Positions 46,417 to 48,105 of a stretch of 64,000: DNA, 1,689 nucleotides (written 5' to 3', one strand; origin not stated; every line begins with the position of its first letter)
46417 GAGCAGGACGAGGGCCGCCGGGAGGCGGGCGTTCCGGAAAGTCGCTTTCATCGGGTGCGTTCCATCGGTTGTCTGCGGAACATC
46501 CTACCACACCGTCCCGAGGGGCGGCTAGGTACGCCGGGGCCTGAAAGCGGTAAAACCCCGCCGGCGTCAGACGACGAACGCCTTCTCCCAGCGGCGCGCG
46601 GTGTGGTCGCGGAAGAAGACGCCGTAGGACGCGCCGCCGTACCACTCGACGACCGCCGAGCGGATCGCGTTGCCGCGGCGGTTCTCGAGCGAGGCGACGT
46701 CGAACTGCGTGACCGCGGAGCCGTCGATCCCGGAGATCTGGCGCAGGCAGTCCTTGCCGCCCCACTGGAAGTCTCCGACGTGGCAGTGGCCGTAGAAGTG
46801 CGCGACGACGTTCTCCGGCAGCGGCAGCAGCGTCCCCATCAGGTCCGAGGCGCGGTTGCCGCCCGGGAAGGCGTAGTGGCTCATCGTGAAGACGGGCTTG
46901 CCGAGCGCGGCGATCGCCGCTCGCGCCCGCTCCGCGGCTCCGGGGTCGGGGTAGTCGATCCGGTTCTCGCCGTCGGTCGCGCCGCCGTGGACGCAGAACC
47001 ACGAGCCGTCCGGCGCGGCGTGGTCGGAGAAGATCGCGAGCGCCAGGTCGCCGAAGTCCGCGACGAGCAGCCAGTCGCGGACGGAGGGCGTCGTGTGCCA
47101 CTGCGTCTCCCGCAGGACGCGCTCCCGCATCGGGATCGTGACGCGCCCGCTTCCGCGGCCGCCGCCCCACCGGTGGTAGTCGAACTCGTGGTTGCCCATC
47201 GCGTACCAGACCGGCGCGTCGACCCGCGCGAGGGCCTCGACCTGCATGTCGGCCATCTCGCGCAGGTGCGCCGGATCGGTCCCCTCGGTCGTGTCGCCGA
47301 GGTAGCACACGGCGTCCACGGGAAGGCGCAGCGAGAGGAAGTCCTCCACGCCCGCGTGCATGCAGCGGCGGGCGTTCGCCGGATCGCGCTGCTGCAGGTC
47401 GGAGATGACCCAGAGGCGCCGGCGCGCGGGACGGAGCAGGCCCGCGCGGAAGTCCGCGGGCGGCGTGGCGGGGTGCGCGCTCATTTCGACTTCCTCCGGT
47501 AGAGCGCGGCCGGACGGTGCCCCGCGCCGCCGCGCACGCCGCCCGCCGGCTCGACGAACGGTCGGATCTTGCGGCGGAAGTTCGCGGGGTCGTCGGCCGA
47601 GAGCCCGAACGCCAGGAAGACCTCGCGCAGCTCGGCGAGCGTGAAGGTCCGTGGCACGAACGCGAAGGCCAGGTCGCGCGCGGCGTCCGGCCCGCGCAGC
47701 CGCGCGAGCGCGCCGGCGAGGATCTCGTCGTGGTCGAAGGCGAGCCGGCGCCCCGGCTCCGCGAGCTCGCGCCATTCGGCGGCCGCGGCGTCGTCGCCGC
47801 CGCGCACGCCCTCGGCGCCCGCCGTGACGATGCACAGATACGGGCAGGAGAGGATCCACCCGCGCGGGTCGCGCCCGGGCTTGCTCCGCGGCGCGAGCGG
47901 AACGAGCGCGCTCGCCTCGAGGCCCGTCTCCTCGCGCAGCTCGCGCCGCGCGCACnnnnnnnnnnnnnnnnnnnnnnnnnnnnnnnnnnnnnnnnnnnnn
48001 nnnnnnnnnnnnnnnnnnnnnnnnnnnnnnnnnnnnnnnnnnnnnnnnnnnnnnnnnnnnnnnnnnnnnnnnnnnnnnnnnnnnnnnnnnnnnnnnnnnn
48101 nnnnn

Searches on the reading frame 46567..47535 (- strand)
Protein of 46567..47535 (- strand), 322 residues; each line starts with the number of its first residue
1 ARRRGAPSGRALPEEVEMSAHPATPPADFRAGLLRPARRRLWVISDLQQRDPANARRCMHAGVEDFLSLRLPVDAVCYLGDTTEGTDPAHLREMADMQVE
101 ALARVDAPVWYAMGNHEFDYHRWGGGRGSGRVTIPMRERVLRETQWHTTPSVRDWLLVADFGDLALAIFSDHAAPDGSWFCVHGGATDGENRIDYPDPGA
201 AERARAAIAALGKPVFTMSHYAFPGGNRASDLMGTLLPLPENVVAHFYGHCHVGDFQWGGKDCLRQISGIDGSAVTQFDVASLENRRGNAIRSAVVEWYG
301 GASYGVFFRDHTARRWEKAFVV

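Call 44: search_protein_families(library=pfam, proteins=[window:46567-47535:-], max_evalue=0.01)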
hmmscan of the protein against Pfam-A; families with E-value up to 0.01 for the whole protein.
window:46567-47535:- (322 aa): 1 family
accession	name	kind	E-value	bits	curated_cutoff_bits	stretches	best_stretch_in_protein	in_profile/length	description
PF00149.33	Metallophos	-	8.1e-11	43.1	21.5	1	40-253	2-190/191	Calcineurin-like phosphoesterase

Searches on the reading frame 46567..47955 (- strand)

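Call 9: search_protein_families(library=pfam, proteins=[window:46567-47955:-], max_evalue=0.001)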
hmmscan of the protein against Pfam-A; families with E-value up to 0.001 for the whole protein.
window:46567-47955:- (462 aa): 1 family
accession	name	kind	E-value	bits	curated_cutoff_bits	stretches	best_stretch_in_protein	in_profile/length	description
PF00149.33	Metallophos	-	2.1e-10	41.8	21.5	1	180-393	2-190/191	Calcineurin-like phosphoesterase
